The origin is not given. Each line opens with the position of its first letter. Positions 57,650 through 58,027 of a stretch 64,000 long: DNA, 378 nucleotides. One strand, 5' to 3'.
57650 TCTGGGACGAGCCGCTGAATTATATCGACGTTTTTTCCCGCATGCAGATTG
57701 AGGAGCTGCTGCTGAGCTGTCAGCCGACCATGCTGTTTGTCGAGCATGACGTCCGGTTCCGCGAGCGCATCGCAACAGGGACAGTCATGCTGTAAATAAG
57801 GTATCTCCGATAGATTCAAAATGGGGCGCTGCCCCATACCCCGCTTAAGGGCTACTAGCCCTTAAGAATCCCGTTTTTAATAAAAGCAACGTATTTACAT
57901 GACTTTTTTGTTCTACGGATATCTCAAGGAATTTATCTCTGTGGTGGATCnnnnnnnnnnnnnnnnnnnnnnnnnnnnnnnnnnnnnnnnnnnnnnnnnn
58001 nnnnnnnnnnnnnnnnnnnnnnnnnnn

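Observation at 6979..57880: Gene-oriented structured repeat family: at least ten copies, each starting at or just after a stop codon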

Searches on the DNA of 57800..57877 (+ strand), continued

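Call 44: search_with_rna_model(model_id=R1, sources=[L097, L098, L099, L100, L101, L102, L103, L104, L105, L106, L107, L108, L109, L110, L111, L112, L113, L114, L115, L116, L117, L118, L119, L120, L121, L122, L123, L124, L125, L126, L127, L128, L129, L130, L131, L132, L133, L134, L135, L136, L137, L138, L139, L140, L141, L142, L143, L144, L145, L146, L147, L148, L149, L150, L151, L152, L153, L154, L155, L156, L157, L158, L159, L160, L161, L162, L163, L164, L165, L166, L167, L168, L169, L170, L171, L172, L173, L174, L175, L176, L177, L178, L179, L180, L181, L182, L183, L184, L185, L186, L187, L188, L189, L190, L191, L192, L193, L194, L195, L196], max_evalue=0.001, make_alignment=true)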
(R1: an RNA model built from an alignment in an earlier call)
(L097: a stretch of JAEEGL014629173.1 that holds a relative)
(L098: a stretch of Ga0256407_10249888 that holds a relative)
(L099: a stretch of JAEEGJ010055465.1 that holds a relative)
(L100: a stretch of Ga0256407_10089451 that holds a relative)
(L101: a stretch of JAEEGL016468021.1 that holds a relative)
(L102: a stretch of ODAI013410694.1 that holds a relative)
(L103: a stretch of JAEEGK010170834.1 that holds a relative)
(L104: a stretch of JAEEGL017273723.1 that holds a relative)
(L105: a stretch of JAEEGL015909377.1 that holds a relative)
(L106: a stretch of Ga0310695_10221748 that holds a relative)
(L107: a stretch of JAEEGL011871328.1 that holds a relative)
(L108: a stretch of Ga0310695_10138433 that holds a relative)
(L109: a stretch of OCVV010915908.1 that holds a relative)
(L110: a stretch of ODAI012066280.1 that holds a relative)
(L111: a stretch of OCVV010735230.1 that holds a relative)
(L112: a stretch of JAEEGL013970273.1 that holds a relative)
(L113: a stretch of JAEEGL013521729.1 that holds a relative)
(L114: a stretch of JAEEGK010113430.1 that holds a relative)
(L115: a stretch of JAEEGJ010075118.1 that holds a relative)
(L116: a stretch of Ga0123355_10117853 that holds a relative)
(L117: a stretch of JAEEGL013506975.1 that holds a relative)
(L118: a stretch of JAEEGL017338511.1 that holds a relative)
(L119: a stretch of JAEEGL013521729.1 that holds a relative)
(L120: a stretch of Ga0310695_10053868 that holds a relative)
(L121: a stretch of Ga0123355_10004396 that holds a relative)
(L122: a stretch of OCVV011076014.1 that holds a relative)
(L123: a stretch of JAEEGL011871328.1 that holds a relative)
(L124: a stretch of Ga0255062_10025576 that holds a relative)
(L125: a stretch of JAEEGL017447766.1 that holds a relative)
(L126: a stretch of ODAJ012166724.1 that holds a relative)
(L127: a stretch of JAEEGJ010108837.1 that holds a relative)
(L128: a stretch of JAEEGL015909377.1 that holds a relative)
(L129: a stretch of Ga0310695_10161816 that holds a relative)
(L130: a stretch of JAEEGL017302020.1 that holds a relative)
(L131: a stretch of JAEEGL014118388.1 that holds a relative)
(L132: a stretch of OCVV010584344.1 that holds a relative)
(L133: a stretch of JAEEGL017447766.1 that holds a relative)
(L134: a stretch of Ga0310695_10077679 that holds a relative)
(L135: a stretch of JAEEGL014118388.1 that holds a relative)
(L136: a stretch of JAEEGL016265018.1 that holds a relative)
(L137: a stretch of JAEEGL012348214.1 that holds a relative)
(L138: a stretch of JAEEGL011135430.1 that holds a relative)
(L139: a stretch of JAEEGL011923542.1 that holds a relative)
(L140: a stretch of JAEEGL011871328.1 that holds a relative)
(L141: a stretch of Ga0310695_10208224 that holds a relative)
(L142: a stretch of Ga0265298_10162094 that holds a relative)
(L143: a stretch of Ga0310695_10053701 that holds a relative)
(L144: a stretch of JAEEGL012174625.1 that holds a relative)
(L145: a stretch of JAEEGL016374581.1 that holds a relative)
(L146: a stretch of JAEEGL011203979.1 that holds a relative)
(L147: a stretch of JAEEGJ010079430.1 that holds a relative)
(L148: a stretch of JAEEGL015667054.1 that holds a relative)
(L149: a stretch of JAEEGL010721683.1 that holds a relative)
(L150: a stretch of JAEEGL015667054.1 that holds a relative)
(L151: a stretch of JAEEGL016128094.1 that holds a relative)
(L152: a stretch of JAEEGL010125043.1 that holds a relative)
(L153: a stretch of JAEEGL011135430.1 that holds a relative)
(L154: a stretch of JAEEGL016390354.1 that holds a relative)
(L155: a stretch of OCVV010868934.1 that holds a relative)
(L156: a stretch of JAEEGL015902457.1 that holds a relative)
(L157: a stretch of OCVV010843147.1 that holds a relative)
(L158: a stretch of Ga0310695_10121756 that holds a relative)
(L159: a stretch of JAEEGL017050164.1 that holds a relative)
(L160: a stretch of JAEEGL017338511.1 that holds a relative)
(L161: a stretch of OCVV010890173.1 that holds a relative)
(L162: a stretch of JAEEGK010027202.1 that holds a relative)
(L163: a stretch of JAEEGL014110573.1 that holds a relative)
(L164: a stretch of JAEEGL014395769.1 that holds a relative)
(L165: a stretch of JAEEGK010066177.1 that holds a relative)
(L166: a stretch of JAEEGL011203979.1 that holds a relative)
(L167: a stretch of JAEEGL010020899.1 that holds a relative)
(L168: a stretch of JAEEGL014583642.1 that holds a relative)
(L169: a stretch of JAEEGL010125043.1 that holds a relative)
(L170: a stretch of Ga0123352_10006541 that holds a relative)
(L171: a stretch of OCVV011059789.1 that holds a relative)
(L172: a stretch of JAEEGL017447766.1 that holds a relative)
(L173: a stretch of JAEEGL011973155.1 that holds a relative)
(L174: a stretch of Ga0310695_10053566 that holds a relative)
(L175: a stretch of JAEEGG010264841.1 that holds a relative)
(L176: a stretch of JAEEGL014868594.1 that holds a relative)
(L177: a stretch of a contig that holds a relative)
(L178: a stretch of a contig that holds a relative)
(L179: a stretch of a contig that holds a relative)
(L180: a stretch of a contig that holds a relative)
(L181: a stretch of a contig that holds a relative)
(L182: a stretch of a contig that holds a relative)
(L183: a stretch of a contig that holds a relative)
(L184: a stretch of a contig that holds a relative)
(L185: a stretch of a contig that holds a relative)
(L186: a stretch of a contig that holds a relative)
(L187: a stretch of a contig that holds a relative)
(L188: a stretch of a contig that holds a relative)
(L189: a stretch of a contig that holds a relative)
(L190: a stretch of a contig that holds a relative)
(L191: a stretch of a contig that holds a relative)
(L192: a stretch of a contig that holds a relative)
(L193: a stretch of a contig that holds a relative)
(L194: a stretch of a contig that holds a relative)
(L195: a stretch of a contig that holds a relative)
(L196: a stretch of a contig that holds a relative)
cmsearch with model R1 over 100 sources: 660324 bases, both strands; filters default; matches with E-value up to 0.001: 160.
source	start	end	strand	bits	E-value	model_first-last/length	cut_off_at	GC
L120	3975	4052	-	105.4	6.9e-25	1-78/78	no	0.53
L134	270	347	-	104.7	1.1e-24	1-78/78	no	0.54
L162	1565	1642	-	104.1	1.5e-24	1-78/78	no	0.54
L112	5684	5761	+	103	3.1e-24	1-78/78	no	0.54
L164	11737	11814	+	102.7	3.6e-24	1-78/78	no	0.55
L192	854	931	-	102.7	3.6e-24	1-78/78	no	0.53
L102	2296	2373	+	102.7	3.8e-24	1-78/78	no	0.54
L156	2412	2489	-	102.2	5e-24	1-78/78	no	0.54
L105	4863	4940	+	101.3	8.7e-24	1-78/78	no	0.5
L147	550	627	-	101.3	8.7e-24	1-78/78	no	0.5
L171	1443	1520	-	100.9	1.1e-23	1-78/78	no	0.55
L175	1292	1369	+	100.8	1.2e-23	1-78/78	no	0.49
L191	9021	9098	-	100.8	1.2e-23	1-78/78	no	0.49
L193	2168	2245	+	100.7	1.3e-23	1-78/78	no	0.56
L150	4912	4989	-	99.8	2.3e-23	1-78/78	no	0.56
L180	737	814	+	98.4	5.3e-23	1-78/78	no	0.55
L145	1177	1253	+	98.2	6e-23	1-78/78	no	0.49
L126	1678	1755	+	98.1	6.3e-23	1-78/78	no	0.56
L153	5413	5490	-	97.5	9.2e-23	1-78/78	no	0.5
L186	8852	8929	-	97.5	9.2e-23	1-78/78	no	0.5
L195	449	526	+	96.4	1.8e-22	1-78/78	no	0.55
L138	5534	5612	-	96.1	2.1e-22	1-78/78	no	0.51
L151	43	121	-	95.8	2.6e-22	1-78/78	no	0.48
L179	539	616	+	95.7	2.7e-22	1-78/78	no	0.5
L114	1642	1720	+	95.3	3.5e-22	1-78/78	no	0.51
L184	1524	1602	+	95.3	3.5e-22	1-78/78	no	0.51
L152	1544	1620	-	94.5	5.5e-22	1-78/78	no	0.49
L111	2018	2095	+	94.3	6.5e-22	1-78/78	no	0.55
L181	6346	6422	-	94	8e-22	1-78/78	no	0.52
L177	4604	4682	+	93.7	9.3e-22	1-78/78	no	0.51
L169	4236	4312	-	92.8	1.6e-21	1-78/78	no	0.55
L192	607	686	+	92.2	2.3e-21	1-78/78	no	0.54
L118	3990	4066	+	91.8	2.9e-21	1-78/78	no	0.51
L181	6600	6676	-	91.7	3.2e-21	1-78/78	no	0.51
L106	931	1007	+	91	4.9e-21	1-78/78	no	0.49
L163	9474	9551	+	90.9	5.1e-21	1-78/78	no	0.49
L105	5223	5299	+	90.5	6.7e-21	1-78/78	no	0.49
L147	191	267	-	90.5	6.7e-21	1-78/78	no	0.49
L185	7599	7676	+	89.6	1.2e-20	1-78/78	no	0.5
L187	5163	5239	+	88.6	2.2e-20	1-78/78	no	0.55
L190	11504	11584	-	87.7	3.7e-20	1-78/78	no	0.53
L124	315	395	+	87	5.8e-20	1-78/78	no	0.51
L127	910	984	+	84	3.6e-19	1-78/78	no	0.48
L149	4621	4695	-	84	3.6e-19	1-78/78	no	0.48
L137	2371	2447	-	83.8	4e-19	1-78/78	no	0.49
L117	1905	1979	+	83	6.4e-19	1-78/78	no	0.51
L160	571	651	-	83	6.7e-19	1-78/78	no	0.51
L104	5542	5618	-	82.8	7.6e-19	1-78/78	no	0.52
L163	9584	9664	-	82.6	8.2e-19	1-78/78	no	0.53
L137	1986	2066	-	82.6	8.3e-19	1-78/78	no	0.53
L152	11235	11315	-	82.3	1e-18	1-78/78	no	0.49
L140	155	235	-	82.2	1.1e-18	1-78/78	no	0.54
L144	6381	6461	+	82.1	1.1e-18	1-78/78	no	0.54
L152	11126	11202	+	81.9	1.3e-18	1-78/78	no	0.52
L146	7725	7801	-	81.4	1.8e-18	1-78/78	no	0.49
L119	8385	8462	-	81.1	2.1e-18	1-78/78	no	0.47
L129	1153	1230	-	81.1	2.1e-18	1-78/78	no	0.54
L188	1387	1512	-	80.2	3.7e-18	1-78/78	no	0.5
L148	4463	4542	-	77.4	2e-17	1-78/78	no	0.52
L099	5459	5534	+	76.7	3.1e-17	1-78/78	no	0.53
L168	2102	2177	-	76.7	3.1e-17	1-78/78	no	0.53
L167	8033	8113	+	75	8.8e-17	1-78/78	no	0.53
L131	1027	1104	+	74.6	1.2e-16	1-78/78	no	0.51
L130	7835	7913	-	74.5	1.2e-16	1-78/78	no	0.57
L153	5298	5379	+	73.3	2.6e-16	1-78/78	no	0.46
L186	8737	8818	+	73.3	2.6e-16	1-78/78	no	0.46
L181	9259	9336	-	73.1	2.9e-16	1-78/78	no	0.55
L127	1026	1102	-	72.7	3.6e-16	1-78/78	no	0.53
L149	4503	4579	+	72.7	3.6e-16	1-78/78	no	0.53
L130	7717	7797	+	70.9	1.1e-15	1-78/78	no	0.58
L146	5368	5448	-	70.6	1.4e-15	1-78/78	no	0.53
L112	5805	5886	-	70.6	1.4e-15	1-78/78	no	0.63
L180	858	939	-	70.6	1.4e-15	1-78/78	no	0.63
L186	85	158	-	69.8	2.1e-15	1-78/78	no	0.53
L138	4627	4707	+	67.8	7.5e-15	1-78/78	no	0.57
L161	2742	2848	+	67.7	7.9e-15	1-78/78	no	0.5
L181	2399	2479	-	67.3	9.9e-15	1-78/78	no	0.58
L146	5259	5339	+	67.2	1.1e-14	1-78/78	no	0.62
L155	1514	1620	+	65.3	3.4e-14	1-78/78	no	0.5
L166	3813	3889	-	65.2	3.6e-14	1-78/78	no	0.48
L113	3404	3472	-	64.5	5.6e-14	1-78/78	no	0.55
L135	1009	1082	-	63.2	1.2e-13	1-78/78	no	0.53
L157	1963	2031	+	62.9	1.5e-13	1-78/78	no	0.52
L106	1151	1229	-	62.7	1.7e-13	1-78/78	no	0.49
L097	326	410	-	62.5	1.9e-13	1-78/78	no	0.54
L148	4251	4316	+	60.6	6.1e-13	1-78/78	no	0.5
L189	1513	1622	-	59.4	1.3e-12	1-78/78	no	0.53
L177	7791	7871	+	58.6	2.2e-12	1-78/78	no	0.57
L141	1597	1675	+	57.2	4.9e-12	1-78/78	no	0.54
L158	1059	1134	-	57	5.7e-12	1-78/78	no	0.55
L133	658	730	+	56.5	7.8e-12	1-78/78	no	0.52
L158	906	983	+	55.7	1.2e-11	1-78/78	no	0.53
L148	2861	2938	-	54.4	2.8e-11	1-78/78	no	0.55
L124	564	639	-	54.2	3.2e-11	1-78/78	no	0.55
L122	4582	4656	-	53.8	3.9e-11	1-78/78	no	0.61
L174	3508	3584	+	53.8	4e-11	1-78/78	no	0.56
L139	897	958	+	52.5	8.9e-11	1-78/78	no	0.53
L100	2081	2160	+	52.4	9.6e-11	1-78/78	no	0.56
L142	1918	1994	+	52.3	1e-10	1-78/78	no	0.56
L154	2031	2108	+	51.8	1.3e-10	1-78/78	no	0.46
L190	6251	6328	+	51.4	1.8e-10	1-78/78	no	0.5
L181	9147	9224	+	51.3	1.9e-10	1-78/78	no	0.55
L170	2734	2870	-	51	2.2e-10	1-78/78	no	0.61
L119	8279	8353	+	48.3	1.1e-09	1-78/78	no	0.55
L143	2357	2431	+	48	1.4e-09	1-78/78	no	0.56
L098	352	429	+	47.8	1.6e-09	1-78/78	no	0.54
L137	1884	1951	+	46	4.9e-09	1-78/78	no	0.41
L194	413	490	-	45.8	5.4e-09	1-78/78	no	0.54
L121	329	469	+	45.5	6.3e-09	1-78/78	no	0.57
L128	6081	6118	+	45.4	7.1e-09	1-38/78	3'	0.53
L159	7104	7225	-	45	8.7e-09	1-78/78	no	0.52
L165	1627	1748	+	45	8.7e-09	1-78/78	no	0.52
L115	3202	3279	+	44.8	1e-08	1-78/78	no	0.53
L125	7434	7511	-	44.8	1e-08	1-78/78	no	0.53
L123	11876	11944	+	44.8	1e-08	1-78/78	no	0.61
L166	1197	1265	-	43.1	2.9e-08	1-78/78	no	0.49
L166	1045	1120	-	43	3e-08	1-78/78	no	0.45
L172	6747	6823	-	42.7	3.5e-08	1-78/78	no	0.53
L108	66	115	-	42.7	3.7e-08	1-78/78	no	0.52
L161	2882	2999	-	42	5.4e-08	1-78/78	no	0.57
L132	1956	2056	-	41.9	5.9e-08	1-78/78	no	0.55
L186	8977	9035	-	40.9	1.1e-07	1-78/78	no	0.51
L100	2417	2513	+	40.9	1.1e-07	1-78/78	no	0.54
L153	5498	5596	-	40.6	1.3e-07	1-78/78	no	0.53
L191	1856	1934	-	39.5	2.5e-07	1-78/78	no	0.57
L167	6301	6368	-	39.3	2.8e-07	1-78/78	no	0.54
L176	7930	8041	-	39.1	3.3e-07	1-78/78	no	0.52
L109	2131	2163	+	37.8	7.2e-07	1-33/78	3'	0.52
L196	1593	1736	+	37.6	8.5e-07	1-78/78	no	0.51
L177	7908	7988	-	37.4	9.4e-07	1-78/78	no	0.64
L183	654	732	+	36.8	1.3e-06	1-78/78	no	0.56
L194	1742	1799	+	36.4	1.7e-06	1-78/78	no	0.57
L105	5335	5446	-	36.4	1.7e-06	1-78/78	no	0.52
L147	44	155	+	36.4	1.7e-06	1-78/78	no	0.52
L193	2278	2349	-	36.2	2e-06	1-78/78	no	0.56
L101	3522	3610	+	35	4.2e-06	1-78/78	no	0.54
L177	1372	1451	-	34.7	4.9e-06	1-78/78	no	0.46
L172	5016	5074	-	33.9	8.2e-06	1-78/78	no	0.47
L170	2366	2426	+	33.1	1.3e-05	1-78/78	no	0.52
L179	807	860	+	32.2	2.3e-05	1-78/78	no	0.56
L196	1599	1652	-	31.6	3.2e-05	1-78/78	no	0.5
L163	12265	12417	+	31.6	3.3e-05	1-78/78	no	0.54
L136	2858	2927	-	31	4.8e-05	1-78/78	no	0.47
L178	460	529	-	31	4.8e-05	1-78/78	no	0.47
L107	7511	7560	-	30.8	5.3e-05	1-78/78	no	0.58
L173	9903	9960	+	30.6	6.2e-05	1-44/78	3'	0.59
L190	11397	11471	+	30.4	6.7e-05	1-78/78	no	0.55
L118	11987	12073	-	30.4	7e-05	1-78/78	no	0.57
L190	6508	6606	+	29.6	0.00011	1-78/78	no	0.53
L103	76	145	+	29.1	0.00015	1-78/78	no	0.56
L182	2617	2686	-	29.1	0.00015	1-78/78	no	0.56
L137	1642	1716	+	29.1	0.00016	1-78/78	no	0.6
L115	3221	3274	-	28.6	0.0002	1-78/78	no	0.56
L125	7439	7492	+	28.6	0.0002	1-78/78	no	0.56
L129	1055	1114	+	28.2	0.00026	1-78/78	no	0.45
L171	1304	1424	+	27.5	0.0004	1-78/78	no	0.6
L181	6235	6312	+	27.4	0.00043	1-78/78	no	0.55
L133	694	765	-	27.4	0.00045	1-78/78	no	0.53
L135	913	990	+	27.1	0.00052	1-78/78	no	0.55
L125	5143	5215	-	26.2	0.00092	1-78/78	no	0.59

Alignment A4: 150 matches aligned to the model, 293 columns, each read 5' to 3' on its own strand. Consensus structure (alignment columns), stored with it:
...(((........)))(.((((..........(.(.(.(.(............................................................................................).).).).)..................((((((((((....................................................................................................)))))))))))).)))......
